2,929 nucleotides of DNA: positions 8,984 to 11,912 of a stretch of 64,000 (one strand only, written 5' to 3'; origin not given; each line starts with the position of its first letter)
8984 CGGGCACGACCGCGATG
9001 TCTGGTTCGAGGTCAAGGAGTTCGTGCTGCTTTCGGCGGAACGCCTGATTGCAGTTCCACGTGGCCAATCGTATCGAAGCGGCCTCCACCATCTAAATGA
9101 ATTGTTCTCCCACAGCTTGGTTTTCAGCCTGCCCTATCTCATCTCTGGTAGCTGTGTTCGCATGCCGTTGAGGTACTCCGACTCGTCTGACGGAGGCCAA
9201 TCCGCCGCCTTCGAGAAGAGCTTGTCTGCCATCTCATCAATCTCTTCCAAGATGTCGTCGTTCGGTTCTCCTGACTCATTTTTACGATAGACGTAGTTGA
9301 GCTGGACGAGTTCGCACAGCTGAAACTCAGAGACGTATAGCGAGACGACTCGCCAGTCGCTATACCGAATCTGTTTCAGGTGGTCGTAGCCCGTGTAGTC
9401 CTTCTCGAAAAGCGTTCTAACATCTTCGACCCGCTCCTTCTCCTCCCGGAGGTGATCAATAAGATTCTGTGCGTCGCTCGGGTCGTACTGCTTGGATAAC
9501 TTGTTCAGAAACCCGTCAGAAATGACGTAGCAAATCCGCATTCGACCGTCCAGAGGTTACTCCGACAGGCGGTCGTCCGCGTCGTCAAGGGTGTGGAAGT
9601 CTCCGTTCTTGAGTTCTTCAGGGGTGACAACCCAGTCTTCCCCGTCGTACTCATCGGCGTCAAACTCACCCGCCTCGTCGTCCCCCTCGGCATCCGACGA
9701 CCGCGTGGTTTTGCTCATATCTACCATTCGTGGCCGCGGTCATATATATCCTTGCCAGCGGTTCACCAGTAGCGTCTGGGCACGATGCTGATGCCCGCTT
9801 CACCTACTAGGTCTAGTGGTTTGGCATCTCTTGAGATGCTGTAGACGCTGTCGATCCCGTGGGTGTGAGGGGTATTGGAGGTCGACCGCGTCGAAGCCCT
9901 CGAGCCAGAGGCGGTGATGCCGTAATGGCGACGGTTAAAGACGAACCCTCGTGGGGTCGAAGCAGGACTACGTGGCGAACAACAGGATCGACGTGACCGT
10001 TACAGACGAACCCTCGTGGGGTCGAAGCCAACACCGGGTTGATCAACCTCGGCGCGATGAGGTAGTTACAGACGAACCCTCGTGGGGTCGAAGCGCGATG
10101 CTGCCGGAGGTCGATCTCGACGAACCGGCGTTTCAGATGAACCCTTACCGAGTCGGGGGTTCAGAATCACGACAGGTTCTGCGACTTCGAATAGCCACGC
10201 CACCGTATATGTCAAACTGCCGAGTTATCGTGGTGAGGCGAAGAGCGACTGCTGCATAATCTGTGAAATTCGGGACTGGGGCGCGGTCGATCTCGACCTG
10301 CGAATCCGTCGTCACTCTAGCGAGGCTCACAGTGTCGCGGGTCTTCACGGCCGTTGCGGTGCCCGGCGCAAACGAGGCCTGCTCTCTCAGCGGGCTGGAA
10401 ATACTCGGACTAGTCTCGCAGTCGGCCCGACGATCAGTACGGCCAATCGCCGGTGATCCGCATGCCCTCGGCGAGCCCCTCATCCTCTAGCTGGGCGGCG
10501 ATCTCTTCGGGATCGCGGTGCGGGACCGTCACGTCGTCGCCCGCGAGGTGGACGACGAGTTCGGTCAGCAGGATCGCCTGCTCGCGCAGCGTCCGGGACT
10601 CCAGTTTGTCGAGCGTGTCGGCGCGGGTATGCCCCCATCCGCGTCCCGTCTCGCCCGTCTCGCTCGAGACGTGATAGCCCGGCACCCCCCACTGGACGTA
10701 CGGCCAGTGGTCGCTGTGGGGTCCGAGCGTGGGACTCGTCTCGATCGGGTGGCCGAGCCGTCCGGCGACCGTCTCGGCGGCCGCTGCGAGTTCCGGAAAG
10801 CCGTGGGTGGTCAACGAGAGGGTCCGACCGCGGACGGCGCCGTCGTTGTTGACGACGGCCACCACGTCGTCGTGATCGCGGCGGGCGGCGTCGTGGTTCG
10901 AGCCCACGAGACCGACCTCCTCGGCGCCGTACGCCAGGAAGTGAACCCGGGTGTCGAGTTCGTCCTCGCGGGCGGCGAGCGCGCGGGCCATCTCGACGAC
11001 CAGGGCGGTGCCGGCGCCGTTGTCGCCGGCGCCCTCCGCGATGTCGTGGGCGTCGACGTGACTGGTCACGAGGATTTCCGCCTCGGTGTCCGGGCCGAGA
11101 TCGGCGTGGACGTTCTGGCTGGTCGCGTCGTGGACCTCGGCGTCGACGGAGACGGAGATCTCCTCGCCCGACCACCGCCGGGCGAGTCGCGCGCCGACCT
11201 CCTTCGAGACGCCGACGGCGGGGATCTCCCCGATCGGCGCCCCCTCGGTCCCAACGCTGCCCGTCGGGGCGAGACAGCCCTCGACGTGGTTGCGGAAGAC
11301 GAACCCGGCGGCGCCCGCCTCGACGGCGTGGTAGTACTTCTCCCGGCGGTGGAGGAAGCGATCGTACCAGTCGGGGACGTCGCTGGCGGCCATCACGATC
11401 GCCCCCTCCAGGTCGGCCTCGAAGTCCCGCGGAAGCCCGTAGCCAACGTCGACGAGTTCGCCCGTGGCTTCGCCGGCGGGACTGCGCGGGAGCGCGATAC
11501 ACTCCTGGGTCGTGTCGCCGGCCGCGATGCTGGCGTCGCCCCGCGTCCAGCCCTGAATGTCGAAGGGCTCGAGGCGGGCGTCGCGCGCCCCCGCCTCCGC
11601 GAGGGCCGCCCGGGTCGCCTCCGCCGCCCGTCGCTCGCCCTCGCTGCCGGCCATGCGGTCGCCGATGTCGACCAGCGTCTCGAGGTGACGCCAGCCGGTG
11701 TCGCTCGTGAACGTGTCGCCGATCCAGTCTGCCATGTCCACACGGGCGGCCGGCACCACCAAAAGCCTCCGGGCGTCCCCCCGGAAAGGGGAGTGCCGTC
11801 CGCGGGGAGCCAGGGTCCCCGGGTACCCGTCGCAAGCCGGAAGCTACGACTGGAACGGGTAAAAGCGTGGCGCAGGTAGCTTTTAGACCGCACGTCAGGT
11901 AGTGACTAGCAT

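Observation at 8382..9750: AT-rich three-gene cassette (acidic ORF, RelE/ParE-like, EEP nuclease) occupies the slot of cas4-cas1-cas2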

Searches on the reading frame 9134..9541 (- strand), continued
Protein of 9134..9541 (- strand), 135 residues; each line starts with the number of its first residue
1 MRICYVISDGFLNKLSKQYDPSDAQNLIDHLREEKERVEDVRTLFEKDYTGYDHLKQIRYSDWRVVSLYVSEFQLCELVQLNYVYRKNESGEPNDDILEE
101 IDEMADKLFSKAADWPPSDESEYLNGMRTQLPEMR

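Call 102: fold_search(model_id=the predicted structure, library=viral)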
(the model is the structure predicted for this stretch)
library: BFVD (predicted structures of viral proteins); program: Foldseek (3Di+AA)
matches with E <= 10: 1003; with E <= 0.001: 1
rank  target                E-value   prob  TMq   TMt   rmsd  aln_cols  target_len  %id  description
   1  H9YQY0                8.5e-04  1.00  0.52  0.67   3.2        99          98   17  (no name in the UniProt tables at hand)
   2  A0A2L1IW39            3.8e-03  0.96  0.36  0.39  12.8       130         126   17  Uncharacterized protein [Streptomyces phage BillNye]
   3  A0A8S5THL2            1.1e-02  1.00  0.41  0.34   3.5        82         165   13  Cytotoxic translational repressor [Myoviridae sp. ctiv53]
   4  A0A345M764            1.2e-02  0.99  0.45  0.56   4.2        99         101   17  (no name in the UniProt tables at hand)
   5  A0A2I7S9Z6            1.4e-02  0.97  0.38  0.39   9.0       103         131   13  (no name in the UniProt tables at hand)
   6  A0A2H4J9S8            2.4e-02  0.92  0.44  0.47   5.6       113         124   12  Uncharacterized protein [uncultured Caudovirales phage]
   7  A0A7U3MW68            5.1e-02  0.60  0.34  0.28   5.6        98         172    8  (no name in the UniProt tables at hand)
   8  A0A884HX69            5.8e-02  0.28  0.27  0.27  12.5       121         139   12  (no name in the UniProt tables at hand)
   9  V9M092                6.2e-02  0.92  0.43  0.45   5.3        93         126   17  Uncharacterized protein [Vibrio phage VH7D]
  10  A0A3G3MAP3            6.2e-02  0.72  0.34  0.45   8.8       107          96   14  Uncharacterized protein [Gordonia phage Octobien14]
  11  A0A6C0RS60            6.7e-02  0.47  0.25  0.18  10.1        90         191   10  (no name in the UniProt tables at hand)
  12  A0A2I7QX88            7.6e-02  0.66  0.39  0.36   6.4       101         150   10  (no name in the UniProt tables at hand)
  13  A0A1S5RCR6            9.2e-02  0.35  0.34  0.27  14.1       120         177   18  Uncharacterized protein [Lactobacillus phage P1]
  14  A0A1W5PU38            9.8e-02  0.87  0.46  0.47   5.0        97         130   12  (no name in the UniProt tables at hand)
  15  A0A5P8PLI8            1.6e-01  0.41  0.29  0.40   6.2        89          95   11  (no name in the UniProt tables at hand)
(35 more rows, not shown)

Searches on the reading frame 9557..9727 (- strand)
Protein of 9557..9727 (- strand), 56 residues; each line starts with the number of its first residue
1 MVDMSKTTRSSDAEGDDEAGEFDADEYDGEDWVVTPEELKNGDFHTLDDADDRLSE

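Call 7: search_protein_families(library=pfam, proteins=[window:9557-9727:-], max_evalue=0.01)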
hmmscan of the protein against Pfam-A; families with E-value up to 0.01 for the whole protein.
window:9557-9727:- (56 aa): 0 families

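Call 8: search_protein_families(library=ncbifam, proteins=[window:9557-9727:-], max_evalue=1)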
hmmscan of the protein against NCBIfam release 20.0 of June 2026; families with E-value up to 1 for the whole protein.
window:9557-9727:- (56 aa): 0 families

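Call 9: search_protein_families(library=padloc, proteins=[window:9557-9727:-], max_evalue=1)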
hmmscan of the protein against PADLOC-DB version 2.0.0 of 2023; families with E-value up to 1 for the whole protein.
window:9557-9727:- (56 aa): 0 families

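Call 10: search_protein_families(library=pfam, proteins=[window:9557-9727:-], max_evalue=10)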
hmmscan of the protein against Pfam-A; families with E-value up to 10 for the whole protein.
window:9557-9727:- (56 aa): 0 families

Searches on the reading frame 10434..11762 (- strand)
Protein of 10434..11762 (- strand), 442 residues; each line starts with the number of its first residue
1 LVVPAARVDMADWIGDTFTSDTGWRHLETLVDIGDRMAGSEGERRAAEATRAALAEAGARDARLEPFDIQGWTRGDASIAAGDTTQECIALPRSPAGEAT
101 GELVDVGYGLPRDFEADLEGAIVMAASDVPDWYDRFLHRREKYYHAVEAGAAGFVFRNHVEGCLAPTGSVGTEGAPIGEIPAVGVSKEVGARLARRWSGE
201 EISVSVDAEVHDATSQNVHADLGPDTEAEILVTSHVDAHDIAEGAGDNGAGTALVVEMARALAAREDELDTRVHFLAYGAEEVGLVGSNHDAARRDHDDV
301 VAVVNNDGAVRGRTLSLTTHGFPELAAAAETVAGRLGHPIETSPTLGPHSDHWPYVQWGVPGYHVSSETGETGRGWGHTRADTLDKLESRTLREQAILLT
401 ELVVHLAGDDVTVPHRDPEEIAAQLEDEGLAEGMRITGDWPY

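Call 7: search_protein_families(library=pfam, proteins=[window:10434-11762:-], max_evalue=0.01)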
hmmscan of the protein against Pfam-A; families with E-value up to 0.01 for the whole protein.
window:10434-11762:- (442 aa): 4 families
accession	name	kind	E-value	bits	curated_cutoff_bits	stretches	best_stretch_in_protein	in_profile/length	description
PF04389.22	Peptidase_M28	-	2.1e-35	122.6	21.3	1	217-399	1-189/193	Peptidase family M28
PF02225.27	PA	-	2.1e-12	47.4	23.9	1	100-193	2-95/95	PA domain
PF05343.19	Peptidase_M42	-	0.0015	18.1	23.2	1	239-303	126-188/292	M42 glutamyl aminopeptidase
PF01546.33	Peptidase_M20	-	0.0021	18.4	24.6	1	242-312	30-104/206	Peptidase family M20/M25/M40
